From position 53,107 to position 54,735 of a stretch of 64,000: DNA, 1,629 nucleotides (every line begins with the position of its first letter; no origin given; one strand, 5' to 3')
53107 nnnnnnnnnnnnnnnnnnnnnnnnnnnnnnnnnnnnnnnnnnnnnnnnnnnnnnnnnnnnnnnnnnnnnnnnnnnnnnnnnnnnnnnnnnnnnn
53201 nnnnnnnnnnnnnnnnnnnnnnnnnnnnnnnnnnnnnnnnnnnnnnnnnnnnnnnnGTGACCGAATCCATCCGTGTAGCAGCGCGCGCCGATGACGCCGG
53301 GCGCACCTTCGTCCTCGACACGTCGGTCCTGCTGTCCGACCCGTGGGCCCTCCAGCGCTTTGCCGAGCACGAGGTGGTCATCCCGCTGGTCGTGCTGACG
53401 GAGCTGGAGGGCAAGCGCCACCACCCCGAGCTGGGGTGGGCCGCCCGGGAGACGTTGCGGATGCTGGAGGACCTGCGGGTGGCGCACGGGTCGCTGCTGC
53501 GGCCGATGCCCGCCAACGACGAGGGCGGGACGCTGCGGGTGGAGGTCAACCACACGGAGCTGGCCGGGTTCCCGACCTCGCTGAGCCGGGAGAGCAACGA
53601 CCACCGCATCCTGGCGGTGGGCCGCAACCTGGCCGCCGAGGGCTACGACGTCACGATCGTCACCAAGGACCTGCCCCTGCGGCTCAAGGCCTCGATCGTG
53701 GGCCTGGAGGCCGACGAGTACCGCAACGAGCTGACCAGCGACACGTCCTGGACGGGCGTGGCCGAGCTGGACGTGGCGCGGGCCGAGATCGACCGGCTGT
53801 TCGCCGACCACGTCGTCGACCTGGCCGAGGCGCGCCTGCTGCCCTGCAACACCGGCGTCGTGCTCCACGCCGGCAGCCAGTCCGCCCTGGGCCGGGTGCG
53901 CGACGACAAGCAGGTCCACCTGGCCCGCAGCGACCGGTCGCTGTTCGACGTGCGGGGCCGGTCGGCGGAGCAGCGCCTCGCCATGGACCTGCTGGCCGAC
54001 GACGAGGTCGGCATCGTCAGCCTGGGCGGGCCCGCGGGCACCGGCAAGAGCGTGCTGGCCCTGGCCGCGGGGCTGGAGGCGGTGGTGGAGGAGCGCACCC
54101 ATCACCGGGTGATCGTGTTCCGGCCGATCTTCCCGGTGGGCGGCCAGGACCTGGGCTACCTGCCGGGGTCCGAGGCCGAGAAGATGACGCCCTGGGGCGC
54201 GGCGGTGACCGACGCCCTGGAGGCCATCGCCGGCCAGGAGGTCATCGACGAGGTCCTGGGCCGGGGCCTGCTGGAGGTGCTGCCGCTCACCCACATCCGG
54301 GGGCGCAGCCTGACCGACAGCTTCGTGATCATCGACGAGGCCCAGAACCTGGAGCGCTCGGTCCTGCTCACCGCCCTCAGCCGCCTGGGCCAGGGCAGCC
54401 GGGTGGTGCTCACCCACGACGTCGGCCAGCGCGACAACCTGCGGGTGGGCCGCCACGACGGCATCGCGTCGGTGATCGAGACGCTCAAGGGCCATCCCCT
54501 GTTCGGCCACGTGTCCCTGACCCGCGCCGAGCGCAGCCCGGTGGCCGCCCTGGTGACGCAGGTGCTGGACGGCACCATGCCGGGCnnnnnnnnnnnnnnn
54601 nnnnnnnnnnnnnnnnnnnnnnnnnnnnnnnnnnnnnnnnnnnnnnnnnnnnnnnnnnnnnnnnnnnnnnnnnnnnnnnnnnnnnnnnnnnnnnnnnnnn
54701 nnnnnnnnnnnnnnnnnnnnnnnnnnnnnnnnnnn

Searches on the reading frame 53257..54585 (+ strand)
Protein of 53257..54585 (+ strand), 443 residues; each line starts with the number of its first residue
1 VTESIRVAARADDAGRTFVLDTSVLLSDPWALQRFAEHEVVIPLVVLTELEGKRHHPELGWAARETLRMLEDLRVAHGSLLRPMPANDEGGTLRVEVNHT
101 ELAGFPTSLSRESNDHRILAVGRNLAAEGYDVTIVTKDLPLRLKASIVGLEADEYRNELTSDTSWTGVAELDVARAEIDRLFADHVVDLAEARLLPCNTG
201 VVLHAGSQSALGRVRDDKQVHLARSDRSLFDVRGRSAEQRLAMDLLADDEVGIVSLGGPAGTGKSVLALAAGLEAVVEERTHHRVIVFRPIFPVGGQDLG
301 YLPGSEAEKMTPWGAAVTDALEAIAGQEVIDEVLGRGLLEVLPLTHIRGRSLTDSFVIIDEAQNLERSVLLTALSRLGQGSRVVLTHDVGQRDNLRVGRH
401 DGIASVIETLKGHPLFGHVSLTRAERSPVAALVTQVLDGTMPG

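Call 40: search_protein_families(library=padloc, proteins=[window:53257-54585:+], max_evalue=0.01)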
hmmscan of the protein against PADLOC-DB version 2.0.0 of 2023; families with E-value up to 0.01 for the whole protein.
window:53257-54585:+ (443 aa): 3 families
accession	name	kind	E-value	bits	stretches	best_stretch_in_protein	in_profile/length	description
PDLC01439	typeIV_DinG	-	0.00065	16.5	0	238-287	19-64/575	CAS-IV-A; associated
PDLC01765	Cas3c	-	0.001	16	0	246-290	178-221/612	-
PDLC01759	Cas3b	-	0.0017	15.2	0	223-287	203-265/711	-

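Call 41: search_protein_families(library=pfam, proteins=[window:53257-54585:+], max_evalue=0.01)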
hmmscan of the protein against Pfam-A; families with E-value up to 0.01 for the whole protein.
window:53257-54585:+ (443 aa): 5 families
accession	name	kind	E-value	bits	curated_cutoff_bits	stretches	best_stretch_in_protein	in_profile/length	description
PF02562.22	PhoH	-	1.7e-50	171.8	27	1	232-435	2-202/205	PhoH-like protein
PF13638.12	PIN_4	-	9.2e-24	84.7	21.9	1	18-156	1-132/132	PIN domain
PF13604.12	AAA_30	-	2.1e-05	24.8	27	1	236-398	3-134/191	AAA domain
PF13191.12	AAA_16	-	4.7e-05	24.4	32.6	1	233-379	3-160/167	AAA ATPase domain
PF13401.12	AAA_22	-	0.00056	20.7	27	1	252-378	6-108/130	AAA domain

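Call 83: search_protein_families(library=ncbifam, proteins=[window:53257-54585:+], max_evalue=0.00001)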
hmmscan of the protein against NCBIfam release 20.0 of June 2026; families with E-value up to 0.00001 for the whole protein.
window:53257-54585:+ (443 aa): 2 families
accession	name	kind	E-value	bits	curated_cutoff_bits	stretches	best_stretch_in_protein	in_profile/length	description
NF053827.1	RNA5-3helPhoH2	equivalog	5.3e-211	701.1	680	1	16-439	2-425/427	RNA 5'-3' helicase PhoH2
NF007827.1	PRK10536.1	equivalog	1.8e-23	83.2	380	1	215-422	32-236/253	phosphate starvation-inducible protein PhoH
